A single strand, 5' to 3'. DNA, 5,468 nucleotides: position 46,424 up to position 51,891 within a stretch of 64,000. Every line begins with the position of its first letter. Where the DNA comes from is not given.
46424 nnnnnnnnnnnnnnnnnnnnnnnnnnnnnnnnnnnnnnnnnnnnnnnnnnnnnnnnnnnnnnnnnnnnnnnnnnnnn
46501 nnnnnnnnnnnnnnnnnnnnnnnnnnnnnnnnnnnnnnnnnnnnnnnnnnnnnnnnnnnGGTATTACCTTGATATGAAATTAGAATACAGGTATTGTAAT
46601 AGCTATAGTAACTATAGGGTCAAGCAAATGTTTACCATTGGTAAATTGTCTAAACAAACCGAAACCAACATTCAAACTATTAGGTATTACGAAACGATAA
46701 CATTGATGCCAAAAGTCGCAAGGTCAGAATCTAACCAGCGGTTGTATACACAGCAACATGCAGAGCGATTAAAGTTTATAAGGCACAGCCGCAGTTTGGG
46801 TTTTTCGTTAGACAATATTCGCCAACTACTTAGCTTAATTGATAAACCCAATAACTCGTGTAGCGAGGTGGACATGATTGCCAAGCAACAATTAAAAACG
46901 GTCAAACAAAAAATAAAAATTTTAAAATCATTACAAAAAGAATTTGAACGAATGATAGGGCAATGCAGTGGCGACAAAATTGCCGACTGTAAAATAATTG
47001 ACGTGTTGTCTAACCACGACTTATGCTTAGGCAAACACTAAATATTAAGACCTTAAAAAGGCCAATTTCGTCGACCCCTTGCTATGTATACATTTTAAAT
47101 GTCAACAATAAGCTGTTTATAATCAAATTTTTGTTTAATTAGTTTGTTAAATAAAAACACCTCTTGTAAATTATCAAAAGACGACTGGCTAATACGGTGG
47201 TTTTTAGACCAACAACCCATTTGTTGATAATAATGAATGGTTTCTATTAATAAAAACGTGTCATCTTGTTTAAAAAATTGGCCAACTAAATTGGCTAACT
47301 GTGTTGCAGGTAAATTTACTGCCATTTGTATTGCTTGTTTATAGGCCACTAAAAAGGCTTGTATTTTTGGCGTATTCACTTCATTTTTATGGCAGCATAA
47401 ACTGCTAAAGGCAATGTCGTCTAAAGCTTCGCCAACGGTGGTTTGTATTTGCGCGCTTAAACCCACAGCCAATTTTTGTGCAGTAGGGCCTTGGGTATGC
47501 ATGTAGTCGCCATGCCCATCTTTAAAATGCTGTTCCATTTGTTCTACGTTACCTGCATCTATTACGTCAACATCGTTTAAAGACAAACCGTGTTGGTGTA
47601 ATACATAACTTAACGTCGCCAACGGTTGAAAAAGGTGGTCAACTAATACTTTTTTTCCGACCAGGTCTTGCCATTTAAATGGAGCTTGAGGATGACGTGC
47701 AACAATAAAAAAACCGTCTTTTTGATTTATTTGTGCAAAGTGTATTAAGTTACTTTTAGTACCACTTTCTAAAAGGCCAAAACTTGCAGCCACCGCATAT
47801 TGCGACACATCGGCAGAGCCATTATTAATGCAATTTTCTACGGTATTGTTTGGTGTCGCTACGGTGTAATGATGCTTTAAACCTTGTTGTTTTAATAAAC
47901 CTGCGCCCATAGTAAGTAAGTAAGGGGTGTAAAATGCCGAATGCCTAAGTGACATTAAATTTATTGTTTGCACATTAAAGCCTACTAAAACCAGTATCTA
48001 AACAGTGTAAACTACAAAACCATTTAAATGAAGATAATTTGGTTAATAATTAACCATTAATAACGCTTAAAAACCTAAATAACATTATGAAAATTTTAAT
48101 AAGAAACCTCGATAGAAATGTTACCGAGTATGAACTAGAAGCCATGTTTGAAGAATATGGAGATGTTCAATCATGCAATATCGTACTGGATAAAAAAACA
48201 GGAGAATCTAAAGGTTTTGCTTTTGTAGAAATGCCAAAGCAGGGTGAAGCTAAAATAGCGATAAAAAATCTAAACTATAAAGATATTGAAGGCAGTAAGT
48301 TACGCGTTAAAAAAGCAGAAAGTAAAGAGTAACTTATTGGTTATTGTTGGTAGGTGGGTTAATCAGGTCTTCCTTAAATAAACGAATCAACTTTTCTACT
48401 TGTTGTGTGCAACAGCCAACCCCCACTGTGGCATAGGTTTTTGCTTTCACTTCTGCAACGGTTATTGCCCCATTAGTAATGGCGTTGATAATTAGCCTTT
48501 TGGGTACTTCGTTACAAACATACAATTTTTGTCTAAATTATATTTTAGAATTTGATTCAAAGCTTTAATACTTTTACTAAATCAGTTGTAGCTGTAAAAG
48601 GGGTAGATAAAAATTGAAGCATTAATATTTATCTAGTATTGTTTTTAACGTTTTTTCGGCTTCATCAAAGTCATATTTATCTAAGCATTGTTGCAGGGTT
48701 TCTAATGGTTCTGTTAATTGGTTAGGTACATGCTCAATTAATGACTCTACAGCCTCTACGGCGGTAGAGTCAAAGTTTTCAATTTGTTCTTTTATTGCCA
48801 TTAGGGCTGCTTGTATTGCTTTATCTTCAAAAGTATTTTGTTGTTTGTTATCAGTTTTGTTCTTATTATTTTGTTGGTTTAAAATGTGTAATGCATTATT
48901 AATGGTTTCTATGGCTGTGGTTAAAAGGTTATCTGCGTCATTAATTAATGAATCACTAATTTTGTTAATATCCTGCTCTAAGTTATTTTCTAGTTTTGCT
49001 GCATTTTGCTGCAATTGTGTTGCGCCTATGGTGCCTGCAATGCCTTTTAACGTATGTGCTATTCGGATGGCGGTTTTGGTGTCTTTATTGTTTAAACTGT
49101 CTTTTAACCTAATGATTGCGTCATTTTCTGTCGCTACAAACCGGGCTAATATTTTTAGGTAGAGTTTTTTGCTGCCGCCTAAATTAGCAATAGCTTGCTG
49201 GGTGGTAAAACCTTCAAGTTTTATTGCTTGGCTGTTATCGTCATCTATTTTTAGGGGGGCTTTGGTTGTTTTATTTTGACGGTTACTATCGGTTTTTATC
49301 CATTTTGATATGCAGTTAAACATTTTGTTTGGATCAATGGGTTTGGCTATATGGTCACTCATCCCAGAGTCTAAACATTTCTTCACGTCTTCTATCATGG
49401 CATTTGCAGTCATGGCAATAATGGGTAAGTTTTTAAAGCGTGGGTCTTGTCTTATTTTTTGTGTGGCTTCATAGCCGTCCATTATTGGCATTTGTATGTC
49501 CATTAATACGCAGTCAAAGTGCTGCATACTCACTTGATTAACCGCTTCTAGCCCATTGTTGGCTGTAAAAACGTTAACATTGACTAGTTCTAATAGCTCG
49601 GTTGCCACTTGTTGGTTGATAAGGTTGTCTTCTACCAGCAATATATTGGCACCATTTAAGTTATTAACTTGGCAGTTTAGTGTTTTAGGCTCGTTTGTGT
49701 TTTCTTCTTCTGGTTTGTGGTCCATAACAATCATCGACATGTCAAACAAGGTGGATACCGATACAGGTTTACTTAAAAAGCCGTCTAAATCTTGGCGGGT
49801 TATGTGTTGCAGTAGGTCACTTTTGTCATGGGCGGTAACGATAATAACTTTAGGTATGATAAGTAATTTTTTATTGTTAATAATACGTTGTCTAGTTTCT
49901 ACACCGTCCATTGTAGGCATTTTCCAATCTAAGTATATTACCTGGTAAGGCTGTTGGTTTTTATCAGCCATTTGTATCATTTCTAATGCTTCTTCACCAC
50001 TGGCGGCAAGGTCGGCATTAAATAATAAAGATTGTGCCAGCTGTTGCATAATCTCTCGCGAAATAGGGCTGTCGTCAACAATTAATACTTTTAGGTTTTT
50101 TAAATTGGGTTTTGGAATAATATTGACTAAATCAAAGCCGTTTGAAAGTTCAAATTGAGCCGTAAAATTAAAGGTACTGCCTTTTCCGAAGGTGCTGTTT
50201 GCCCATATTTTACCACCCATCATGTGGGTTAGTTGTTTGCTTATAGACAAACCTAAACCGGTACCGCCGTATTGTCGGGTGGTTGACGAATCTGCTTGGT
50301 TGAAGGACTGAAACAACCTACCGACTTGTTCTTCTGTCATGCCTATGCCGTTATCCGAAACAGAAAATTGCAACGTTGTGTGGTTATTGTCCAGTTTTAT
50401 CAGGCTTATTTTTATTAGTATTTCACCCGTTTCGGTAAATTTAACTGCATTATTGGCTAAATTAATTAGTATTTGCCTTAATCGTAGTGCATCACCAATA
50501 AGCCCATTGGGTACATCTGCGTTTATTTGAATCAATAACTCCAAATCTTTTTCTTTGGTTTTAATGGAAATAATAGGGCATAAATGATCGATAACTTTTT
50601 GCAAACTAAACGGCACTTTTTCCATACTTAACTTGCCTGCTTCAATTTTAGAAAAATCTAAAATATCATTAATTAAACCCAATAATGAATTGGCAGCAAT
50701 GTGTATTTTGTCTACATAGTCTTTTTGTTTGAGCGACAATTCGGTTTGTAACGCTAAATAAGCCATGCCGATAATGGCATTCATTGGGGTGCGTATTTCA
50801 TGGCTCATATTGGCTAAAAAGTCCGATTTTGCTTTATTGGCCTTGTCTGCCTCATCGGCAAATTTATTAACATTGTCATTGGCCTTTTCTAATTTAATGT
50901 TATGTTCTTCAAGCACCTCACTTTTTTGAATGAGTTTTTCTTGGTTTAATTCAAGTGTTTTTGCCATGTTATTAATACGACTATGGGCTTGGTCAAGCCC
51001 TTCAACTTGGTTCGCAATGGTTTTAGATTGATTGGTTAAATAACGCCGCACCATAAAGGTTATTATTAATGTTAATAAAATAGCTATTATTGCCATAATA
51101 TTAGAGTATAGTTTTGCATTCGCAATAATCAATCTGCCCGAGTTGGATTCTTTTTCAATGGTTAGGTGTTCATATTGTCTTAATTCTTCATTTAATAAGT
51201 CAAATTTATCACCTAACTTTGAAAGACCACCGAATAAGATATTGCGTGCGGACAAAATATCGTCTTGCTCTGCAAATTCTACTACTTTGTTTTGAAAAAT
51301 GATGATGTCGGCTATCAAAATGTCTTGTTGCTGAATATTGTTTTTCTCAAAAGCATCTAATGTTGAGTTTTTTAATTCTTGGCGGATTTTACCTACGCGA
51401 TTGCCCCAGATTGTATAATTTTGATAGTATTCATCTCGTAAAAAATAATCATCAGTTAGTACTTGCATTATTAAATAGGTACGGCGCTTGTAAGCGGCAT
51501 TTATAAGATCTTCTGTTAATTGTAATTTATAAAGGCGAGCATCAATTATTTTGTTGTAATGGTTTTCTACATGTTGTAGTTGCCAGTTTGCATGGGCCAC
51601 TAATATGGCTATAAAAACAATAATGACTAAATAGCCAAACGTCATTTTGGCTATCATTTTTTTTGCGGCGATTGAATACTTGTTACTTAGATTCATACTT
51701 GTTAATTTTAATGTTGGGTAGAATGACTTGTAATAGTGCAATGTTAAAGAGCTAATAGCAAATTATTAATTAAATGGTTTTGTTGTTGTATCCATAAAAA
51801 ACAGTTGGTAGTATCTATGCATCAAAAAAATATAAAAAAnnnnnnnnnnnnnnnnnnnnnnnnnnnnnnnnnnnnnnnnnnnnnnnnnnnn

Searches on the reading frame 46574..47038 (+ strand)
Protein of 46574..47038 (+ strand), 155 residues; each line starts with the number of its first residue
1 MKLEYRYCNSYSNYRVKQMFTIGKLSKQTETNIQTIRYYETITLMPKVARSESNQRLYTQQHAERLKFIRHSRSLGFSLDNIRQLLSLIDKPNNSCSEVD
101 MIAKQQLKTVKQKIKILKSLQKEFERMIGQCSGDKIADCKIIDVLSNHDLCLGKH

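Call 52: search_protein_families(library=pfam, proteins=[window:46574-47038:+], max_evalue=1e-8)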
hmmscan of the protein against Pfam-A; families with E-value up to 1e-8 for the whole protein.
window:46574-47038:+ (155 aa): 3 families
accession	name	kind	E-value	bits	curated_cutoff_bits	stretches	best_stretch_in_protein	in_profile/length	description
PF13411.12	MerR_1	-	7.6e-18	64.8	21.6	1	20-87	1-67/69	MerR HTH family regulatory protein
PF09278.17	MerR-DNA-bind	-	1.1e-17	64.8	25.4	1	64-124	2-62/65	MerR, DNA binding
PF00376.29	MerR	-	4.3e-11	42.9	28.2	1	21-58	1-38/38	MerR family regulatory protein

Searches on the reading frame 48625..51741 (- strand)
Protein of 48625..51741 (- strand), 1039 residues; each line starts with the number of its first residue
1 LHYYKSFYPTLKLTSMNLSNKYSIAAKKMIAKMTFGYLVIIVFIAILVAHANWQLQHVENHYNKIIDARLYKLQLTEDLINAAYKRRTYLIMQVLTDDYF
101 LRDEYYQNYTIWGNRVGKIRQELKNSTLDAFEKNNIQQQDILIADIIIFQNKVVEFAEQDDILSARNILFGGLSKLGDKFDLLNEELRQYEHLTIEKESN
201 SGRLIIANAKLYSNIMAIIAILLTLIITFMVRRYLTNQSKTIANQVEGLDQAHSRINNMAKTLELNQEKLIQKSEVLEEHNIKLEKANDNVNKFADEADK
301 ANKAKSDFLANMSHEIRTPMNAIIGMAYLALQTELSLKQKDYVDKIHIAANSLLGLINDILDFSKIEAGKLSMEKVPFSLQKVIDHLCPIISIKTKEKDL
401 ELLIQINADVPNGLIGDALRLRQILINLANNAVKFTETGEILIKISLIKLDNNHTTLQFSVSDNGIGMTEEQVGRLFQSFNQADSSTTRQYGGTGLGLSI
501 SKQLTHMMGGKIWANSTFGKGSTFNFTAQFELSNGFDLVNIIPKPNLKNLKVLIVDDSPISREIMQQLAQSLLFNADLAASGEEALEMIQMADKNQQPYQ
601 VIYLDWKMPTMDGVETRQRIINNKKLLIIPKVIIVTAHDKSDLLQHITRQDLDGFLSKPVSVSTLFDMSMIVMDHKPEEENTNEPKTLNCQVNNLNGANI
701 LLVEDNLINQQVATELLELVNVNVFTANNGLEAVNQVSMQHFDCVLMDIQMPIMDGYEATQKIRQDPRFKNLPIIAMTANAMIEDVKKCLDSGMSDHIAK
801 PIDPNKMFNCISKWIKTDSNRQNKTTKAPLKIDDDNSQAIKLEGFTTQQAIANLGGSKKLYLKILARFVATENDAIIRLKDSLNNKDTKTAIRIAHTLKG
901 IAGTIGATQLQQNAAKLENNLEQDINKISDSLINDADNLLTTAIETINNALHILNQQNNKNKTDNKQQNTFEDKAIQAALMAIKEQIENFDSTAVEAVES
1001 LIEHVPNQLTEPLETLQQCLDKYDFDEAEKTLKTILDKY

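Call 23: search_protein_families(library=ncbifam, proteins=[window:48625-51741:-], max_evalue=0.00001)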
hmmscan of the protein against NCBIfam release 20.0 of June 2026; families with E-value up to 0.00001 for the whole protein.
window:48625-51741:- (1039 aa): 129 families (the best 25 are shown)
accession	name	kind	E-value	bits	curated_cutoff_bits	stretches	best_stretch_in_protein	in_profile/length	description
NF008318.0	PRK11107.1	equivalog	2.4e-143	479.3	890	3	249-534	233-522/920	two-component sensor histidine kinase BarA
TIGR02956.1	TMAO_torS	equivalog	2e-128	430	676.5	2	268-681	427-828/967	TMAO reductase system sensor histidine kinase/response regulator TorS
NF008302.0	PRK11091.1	equivalog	1.5e-107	360.7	838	2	293-687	271-657/779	aerobic respiration two-component sensor histidine kinase ArcB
NF045901.1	HisKinLetSLeg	equivalog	7.5e-107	358.4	1650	3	254-564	249-551/906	two-component system sensor histidine kinase LetS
NF011874.0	PRK15347.1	equivalog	4.2e-106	356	852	3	221-527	307-611/921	two component system sensor kinase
NF008099.0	PRK10841.1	equivalog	1.1e-94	318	920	3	288-525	453-685/949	two-component system sensor histidine kinase RcsC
NF041947.1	LuxQ_Vibrio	equivalog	1.1e-93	314.6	1200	2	288-662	455-828/843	quorum-sensing autoinducer 2 sensor kinase/phosphatase LuxQ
NF038297.2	hybrid_HK_HrmK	equivalog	1e-77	262.2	725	2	249-667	184-602/607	hybrid histidine kinase/response regulator HrmK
NF008543.0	PRK11466.1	equivalog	5e-76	256.3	982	2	295-673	434-798/914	TMAO reductase system sensor histidine kinase/response regulator TorS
NF007420.1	PRK09959.1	equivalog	2.7e-61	207.4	1995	2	296-626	703-1030/1197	acid-sensing system histidine kinase EvgS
NF041832.1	near_NosP_CTERM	subfamily_domain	1.3e-51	175.8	400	2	299-663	1-360/370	NahK/ErcS family hybrid sensor histidine kinase/response regulator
NF041880.1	EPS_EpsF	equivalog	1.4e-50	172.2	900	2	293-525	262-488/492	response regulator EpsF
NF046044.1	PnpS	equivalog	1.7e-50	172.2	400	1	211-527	64-388/390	two-component system histidine kinase PnpS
NF047465.1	hybrid_HK_LvrA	exception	1.7e-46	158.6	1200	2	242-526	145-418/819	hybrid histidine kinase/response regulator LvrA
TIGR02966.1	phoR_proteo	equivalog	3.6e-43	147.9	334.2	1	261-527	69-332/333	phosphate regulon sensor histidine kinase PhoR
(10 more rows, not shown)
